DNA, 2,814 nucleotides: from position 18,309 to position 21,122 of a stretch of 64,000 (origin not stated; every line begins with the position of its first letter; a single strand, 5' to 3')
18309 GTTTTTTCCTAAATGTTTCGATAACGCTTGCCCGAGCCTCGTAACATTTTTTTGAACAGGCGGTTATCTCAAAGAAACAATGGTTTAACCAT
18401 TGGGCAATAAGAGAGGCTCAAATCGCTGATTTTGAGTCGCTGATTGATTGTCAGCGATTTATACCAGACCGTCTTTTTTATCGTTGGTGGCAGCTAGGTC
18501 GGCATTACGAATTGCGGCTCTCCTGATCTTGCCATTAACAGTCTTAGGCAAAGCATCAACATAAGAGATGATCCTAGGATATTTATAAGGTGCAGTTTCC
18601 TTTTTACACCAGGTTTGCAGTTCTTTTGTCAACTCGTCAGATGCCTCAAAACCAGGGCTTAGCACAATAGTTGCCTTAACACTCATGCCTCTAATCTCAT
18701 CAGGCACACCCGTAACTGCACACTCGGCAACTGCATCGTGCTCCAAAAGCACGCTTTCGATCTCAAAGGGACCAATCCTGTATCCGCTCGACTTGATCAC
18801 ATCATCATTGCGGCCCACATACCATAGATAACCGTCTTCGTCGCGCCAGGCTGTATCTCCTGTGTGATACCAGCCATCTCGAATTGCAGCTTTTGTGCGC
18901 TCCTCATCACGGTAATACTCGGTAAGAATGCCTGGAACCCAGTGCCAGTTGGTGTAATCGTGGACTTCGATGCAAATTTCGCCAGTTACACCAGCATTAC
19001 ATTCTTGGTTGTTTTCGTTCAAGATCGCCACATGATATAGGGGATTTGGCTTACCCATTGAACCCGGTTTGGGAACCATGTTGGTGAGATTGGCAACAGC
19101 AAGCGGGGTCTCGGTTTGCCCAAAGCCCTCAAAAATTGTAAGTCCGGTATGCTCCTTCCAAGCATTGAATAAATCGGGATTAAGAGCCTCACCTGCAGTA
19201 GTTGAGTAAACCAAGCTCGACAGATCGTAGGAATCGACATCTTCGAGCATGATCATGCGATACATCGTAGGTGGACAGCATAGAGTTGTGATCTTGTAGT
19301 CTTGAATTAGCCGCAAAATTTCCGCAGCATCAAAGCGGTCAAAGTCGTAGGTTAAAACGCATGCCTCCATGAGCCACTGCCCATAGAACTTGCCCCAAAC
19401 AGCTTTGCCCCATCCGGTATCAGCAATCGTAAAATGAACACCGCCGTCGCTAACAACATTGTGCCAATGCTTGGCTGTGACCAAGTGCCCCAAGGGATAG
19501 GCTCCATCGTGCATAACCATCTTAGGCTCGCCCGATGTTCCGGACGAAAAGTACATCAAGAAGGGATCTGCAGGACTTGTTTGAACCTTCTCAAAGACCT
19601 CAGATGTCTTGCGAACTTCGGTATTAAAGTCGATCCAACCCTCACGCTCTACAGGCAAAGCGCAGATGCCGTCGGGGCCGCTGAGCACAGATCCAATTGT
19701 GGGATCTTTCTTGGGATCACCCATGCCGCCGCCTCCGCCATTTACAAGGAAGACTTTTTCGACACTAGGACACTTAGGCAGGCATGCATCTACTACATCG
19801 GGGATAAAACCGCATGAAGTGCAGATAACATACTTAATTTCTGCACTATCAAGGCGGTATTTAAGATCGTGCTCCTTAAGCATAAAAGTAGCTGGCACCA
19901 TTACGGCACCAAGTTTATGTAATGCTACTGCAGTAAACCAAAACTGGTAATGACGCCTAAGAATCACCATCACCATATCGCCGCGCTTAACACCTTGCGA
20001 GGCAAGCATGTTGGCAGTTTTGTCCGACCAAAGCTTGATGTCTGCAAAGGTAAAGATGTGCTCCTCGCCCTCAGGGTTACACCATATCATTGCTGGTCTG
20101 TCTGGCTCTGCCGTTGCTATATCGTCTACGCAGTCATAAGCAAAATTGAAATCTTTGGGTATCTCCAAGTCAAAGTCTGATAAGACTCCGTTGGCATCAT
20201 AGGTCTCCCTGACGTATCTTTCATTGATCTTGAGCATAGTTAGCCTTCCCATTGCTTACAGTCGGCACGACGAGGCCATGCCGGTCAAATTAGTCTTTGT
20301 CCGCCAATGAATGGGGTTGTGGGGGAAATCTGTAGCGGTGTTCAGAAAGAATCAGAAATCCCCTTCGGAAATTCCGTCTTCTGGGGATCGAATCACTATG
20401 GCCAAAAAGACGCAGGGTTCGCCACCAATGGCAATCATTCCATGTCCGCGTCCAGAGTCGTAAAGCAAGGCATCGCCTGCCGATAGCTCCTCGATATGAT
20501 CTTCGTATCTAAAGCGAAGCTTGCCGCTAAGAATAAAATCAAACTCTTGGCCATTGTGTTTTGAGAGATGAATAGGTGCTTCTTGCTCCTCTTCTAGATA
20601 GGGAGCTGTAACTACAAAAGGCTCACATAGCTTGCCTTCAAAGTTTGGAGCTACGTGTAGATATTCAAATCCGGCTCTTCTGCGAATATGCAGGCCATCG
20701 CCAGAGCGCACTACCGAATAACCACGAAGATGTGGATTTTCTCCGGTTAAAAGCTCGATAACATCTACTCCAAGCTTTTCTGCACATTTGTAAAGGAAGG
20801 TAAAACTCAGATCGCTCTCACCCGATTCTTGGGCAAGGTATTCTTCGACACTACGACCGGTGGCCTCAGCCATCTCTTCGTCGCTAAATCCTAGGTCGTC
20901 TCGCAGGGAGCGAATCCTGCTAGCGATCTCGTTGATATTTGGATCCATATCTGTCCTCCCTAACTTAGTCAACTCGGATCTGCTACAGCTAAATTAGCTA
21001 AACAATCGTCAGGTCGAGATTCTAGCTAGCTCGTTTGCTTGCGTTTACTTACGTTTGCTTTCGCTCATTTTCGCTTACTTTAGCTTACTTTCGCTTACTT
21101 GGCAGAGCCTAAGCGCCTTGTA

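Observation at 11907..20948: Eight-gene minus-strand cluster: four-subunit flavo/Fe-S dehydrogenase set plus OCD-family enzyme, Amt, acyl-CoA synthetase and XRE-cupin regulator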

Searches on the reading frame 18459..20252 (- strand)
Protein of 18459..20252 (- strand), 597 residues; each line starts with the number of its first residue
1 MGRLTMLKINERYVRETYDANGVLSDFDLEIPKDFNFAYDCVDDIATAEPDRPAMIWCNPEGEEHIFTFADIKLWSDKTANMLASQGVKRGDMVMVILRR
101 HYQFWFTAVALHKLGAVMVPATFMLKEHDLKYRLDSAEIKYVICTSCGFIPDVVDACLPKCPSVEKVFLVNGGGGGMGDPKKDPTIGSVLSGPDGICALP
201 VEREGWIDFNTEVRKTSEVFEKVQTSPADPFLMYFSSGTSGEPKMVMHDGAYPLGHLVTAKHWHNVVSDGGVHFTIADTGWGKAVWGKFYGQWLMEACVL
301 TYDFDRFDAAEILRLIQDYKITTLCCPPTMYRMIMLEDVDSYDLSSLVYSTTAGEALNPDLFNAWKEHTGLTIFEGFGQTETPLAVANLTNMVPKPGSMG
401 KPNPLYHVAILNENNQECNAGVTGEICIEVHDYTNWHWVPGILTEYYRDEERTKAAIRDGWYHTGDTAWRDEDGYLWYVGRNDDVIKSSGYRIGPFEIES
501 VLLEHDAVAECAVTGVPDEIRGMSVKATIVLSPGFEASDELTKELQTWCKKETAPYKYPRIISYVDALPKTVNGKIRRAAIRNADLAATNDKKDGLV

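Call 3: search_protein_families(library=pfam, proteins=[window:18459-20252:-], max_evalue=0.001)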
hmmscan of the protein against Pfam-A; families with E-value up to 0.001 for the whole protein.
window:18459-20252:- (597 aa): 2 families
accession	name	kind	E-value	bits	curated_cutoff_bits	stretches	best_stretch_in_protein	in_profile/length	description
PF00501.34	AMP-binding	-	4.1e-57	194.2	29.9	1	45-429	4-375/384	AMP-binding enzyme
PF13193.12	AMP-binding_C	-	1.3e-22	81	24.5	1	497-575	1-76/76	AMP-binding enzyme C-terminal domain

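Call 4: search_protein_families(library=ncbifam, proteins=[window:18459-20252:-], max_evalue=0.001)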
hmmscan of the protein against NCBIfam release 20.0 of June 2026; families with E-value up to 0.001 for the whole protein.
window:18459-20252:- (597 aa): 101 families (the best 25 are shown)
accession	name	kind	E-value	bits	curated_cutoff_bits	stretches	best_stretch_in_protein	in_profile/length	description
NF047394.1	AcylCoAsynMbcS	equivalog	1.8e-134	449.2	850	2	202-587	144-522/525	acyl-CoA synthetase MbcS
NF003313.0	PRK04319.1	equivalog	1.3e-108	363.7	729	2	203-587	184-563/574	acetate--CoA ligase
NF004837.0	PRK06187.1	subfamily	4.1e-87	292.6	476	1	40-585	12-522/531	long-chain-fatty-acid--CoA ligase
NF001208.0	PRK00174.1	subfamily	7.3e-75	252.5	657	1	35-584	77-619/649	acetate--CoA ligase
TIGR02188.1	Ac_CoA_lig_AcsA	equivalog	1.3e-73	248.3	724.95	1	35-583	56-603/629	acetate--CoA ligase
NF004822.0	PRK06178.1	equivalog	2.5e-67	227.8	782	1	41-582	42-564/571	acyl-CoA synthetase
NF006182.0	PRK08316.1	subfamily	2.9e-67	227.3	663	2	307-584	247-516/523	fatty acyl-CoA synthetase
TIGR02262.1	benz_CoA_lig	subfamily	1.9e-66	224.8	375.25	2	204-583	137-507/508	benzoate-CoA ligase family protein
NF006181.0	PRK08314.1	subfamily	1.3e-64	218.5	705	1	65-590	48-559/563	long-chain-fatty-acid--CoA ligase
NF005714.0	PRK07529.1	subfamily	3.2e-60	204.2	632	1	38-588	32-579/640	acyl-CoA synthetase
NF005676.0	PRK07470.1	equivalog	1.2e-59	202.4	774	2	216-584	164-528/544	acyl-CoA synthetase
NF004808.0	PRK06155.1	equivalog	1.7e-58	198.2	722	1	63-589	43-526/542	ATP-dependent acyl-CoA ligase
NF005947.1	PRK08008.1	equivalog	1.6e-57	195.3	651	1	42-579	13-515/518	crotonobetaine/carnitine-CoA ligase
NF052269.1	Staph_lig_FadD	equivalog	5.3e-57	193.3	650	2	215-583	137-491/499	long-chain-fatty-acid--CoA ligase FadD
NF004114.0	PRK05605.1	equivalog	2.5e-56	191.2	766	2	217-584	210-568/575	long-chain-fatty-acid--CoA ligase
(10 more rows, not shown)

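Call 40: find_homologous_proteins(query=window:18459-20252:-, max_evalue=1e-30)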
Query window:18459-20252:- (597 aa): 8000 proteins with E <= 1e-30 among 8000 candidates; the best 120 are listed.
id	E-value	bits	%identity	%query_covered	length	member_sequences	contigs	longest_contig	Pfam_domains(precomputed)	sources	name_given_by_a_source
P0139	0.0e+0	1413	100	99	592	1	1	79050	PF00501.35,PF13193.13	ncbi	-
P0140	0.0e+0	1201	83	99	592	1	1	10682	PF00501.35,PF13193.13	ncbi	-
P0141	0.0e+0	1189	84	99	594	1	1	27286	PF00501.35,PF13193.13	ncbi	-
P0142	0.0e+0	1148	79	98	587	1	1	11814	PF00501.35,PF13193.13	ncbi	-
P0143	0.0e+0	1093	76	96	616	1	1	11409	PF00501.35,PF13193.13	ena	-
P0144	0.0e+0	1091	77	98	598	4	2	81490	PF00501.35,PF13193.13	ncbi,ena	-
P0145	0.0e+0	1091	76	99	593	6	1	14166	PF00501.35,PF13193.13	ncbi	-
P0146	0.0e+0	1076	76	98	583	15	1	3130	PF00501.35,PF13193.13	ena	-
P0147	0.0e+0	1029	73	99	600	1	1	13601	PF00501.35,PF13193.13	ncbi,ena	-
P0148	3.5e-297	1005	72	97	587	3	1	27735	PF00501.35,PF13193.13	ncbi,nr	ncbi:MAG: AMP-binding protein [bacterium]|nr:AMP-binding protein [bacterium]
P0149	4.0e-291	985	71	97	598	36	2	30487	PF00501.35,PF13193.13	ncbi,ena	-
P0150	1.4e-290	983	70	99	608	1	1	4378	PF00501.35,PF13193.13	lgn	-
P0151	1.7e-289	980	69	99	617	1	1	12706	PF00501.35,PF13193.13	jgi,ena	-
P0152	2.9e-289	979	70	99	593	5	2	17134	PF00501.35,PF13193.13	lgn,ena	-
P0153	1.3e-288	977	70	99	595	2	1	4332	PF00501.35,PF13193.13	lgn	-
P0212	2.2e-282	956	69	98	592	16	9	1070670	PF00501.35,PF13193.13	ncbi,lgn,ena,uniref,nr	ncbi:AMP-binding protein [Paraeggerthella hongkongensis]|uniref:AMP-binding protein n=1 Tax=Paraegge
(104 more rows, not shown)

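Call 41: find_encoding_contigs(protein=P0139, flank=10000, max_places=3)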
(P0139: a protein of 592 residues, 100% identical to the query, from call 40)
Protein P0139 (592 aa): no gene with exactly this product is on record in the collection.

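Call 42: find_encoding_contigs(protein=P0212, flank=8000, max_places=3)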
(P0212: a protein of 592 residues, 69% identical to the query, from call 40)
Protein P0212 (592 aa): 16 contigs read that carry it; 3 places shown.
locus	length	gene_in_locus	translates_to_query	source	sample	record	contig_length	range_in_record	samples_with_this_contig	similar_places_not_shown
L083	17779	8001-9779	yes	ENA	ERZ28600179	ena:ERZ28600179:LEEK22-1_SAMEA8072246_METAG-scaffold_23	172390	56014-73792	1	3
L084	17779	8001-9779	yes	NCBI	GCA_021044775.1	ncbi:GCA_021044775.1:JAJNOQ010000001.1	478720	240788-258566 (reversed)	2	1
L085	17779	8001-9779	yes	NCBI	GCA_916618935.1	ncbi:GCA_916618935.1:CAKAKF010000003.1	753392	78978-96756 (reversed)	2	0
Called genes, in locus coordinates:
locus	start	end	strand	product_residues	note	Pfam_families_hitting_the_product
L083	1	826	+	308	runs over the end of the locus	PF01565:FAD_binding_4, PF02873:MurB_C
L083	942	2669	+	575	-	PF00664:ABC_membrane, PF00005:ABC_tran, PF13304:AAA_21 (faint)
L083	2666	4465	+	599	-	PF00664:ABC_membrane, PF00005:ABC_tran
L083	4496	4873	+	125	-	PF00472:RF-1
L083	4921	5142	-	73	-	PF12844:HTH_19 (weak), PF13443:HTH_26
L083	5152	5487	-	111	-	-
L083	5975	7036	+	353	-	PF04245:NA37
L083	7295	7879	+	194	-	PF13560:HTH_31 (weak), PF01381:HTH_3, PF12844:HTH_19 (weak), PF07883:Cupin_2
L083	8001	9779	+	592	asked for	PF00501:AMP-binding, PF13193:AMP-binding_C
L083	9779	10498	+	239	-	PF10609:ParA (weak), PF01656:CbiA (weak)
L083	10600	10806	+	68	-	PF12797:Fer4_2 (weak), PF12837:Fer4_6 (weak), PF13237:Fer4_10, PF00037:Fer4, PF12838:Fer4_7, PF13187:Fer4_9, PF13484:Fer4_16 (weak), PF12797:Fer4_2 (weak), +6 more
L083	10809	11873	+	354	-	PF01855:POR_N, PF02780:Transketolase_C (weak), PF17147:PFOR_II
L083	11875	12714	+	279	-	PF02775:TPP_enzyme_C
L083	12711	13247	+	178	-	PF01558:POR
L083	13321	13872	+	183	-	PF07883:Cupin_2, PF02311:AraC_binding (faint)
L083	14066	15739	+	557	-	PF00501:AMP-binding, PF13193:AMP-binding_C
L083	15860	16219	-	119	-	PF00892:EamA (weak)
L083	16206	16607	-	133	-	PF00892:EamA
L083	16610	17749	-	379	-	PF00155:Aminotran_1_2, PF01041:DegT_DnrJ_EryC1, PF01212:Beta_elim_lyase (weak), PF01276:OKR_DC_1 (weak), PF00266:Aminotran_5, PF01053:Cys_Met_Meta_PP (weak)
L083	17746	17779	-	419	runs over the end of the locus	PF02784:Orn_Arg_deC_N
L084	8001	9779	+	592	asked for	PF00501:AMP-binding, PF13193:AMP-binding_C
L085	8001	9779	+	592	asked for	PF00501:AMP-binding, PF13193:AMP-binding_C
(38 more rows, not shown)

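Call 43: find_encoding_contigs(protein=P0141, flank=10000, max_places=3)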
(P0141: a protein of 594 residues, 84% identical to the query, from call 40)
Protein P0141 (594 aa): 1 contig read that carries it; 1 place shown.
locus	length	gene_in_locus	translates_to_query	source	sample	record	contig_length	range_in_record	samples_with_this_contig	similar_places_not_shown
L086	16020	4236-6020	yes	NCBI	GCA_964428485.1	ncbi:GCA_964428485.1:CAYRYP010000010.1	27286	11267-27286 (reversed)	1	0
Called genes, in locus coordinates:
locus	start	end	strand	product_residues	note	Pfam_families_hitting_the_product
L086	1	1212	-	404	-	?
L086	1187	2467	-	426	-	-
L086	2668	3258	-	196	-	PF06177:QueT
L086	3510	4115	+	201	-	PF13560:HTH_31 (weak), PF01381:HTH_3 (weak), PF12844:HTH_19, PF07883:Cupin_2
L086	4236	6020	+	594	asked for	PF00501:AMP-binding, PF13193:AMP-binding_C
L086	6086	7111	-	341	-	PF01118:Semialdhyde_dh, PF02774:Semialdhyde_dhC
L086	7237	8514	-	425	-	PF00696:AA_kinase, PF01842:ACT, PF22468:ACT_9, PF13840:ACT_7, PF01842:ACT (weak), PF22468:ACT_9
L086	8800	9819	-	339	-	PF01208:URO-D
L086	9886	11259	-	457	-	PF13347:MFS_2, PF07690:MFS_1 (weak)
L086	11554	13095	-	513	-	PF13556:HTH_30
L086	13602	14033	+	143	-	PF03551:PadR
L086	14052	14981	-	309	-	PF01261:AP_endonuc_2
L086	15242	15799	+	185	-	PF12773:DZR, PF13240:Zn_Ribbon_1 (faint)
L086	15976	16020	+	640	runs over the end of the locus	PF02824:TGS, PF07973:tRNA_SAD, PF00587:tRNA-synt_2b, PF03129:HGTP_anticodon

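Call 68: list_cluster_members(proteins=[P0139, P0141, P0001])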
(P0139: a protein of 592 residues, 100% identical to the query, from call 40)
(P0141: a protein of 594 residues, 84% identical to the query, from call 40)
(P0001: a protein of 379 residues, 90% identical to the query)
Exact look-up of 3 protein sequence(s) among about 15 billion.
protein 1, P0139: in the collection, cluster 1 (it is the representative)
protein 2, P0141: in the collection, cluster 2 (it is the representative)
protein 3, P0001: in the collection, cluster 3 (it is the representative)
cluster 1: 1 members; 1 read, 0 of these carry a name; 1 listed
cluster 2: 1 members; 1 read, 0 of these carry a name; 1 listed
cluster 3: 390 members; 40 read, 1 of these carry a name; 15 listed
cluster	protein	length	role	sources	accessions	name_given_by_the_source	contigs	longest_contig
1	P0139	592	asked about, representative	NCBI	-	-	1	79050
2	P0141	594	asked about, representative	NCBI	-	-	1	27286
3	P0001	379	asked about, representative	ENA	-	-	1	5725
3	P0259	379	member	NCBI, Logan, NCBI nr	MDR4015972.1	MAG: tyramine oxidase subunit B [Eggerthellaceae bacterium] | tyramine oxidase subunit B [Eggerthellaceae bacterium]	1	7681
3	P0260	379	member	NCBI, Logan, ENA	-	-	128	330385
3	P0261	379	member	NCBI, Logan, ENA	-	-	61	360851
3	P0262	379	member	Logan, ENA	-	-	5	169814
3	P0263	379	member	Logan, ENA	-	-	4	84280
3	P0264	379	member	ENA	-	-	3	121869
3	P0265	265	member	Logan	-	-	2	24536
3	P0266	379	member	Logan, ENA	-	-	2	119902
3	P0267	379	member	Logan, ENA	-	-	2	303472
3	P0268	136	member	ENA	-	-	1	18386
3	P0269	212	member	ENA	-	-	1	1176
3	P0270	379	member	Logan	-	-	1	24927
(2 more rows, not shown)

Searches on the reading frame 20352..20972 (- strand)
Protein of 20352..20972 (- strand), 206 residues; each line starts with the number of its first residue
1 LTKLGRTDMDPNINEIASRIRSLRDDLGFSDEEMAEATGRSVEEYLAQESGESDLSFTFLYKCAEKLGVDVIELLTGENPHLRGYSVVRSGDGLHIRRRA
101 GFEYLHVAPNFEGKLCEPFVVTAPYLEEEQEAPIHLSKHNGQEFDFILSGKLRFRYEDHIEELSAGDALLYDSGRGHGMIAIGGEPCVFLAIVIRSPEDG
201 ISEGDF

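Call 3: search_protein_families(library=pfam, proteins=[window:20352-20972:-], max_evalue=0.001)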
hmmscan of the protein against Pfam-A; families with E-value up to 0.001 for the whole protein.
window:20352-20972:- (206 aa): 4 families
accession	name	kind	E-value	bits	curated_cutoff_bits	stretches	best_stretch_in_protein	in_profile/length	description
PF07883.17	Cupin_2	-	4.1e-12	46.1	27.2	1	131-193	10-70/70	Cupin domain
PF12844.13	HTH_19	-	6.7e-08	32.8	30.2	1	18-79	2-63/64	Helix-turn-helix domain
PF01381.28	HTH_3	-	1.5e-06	28.6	23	1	20-74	1-55/55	Helix-turn-helix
PF13560.12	HTH_31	-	0.00015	22.4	27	1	16-73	2-60/64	Helix-turn-helix domain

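Call 4: search_protein_families(library=ncbifam, proteins=[window:20352-20972:-], max_evalue=0.001)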
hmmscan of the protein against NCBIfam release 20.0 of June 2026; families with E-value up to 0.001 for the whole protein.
window:20352-20972:- (206 aa): 2 families
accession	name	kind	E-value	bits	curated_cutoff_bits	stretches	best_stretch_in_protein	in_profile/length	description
NF006015.0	PRK08154.1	subfamily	2e-07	30.4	204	1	8-85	23-100/314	anaerobic benzoate catabolism transcriptional regulator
NF041951.1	phage_RstR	subfamily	2.8e-05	24.3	80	1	16-77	3-64/108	RstR family transcriptional repressor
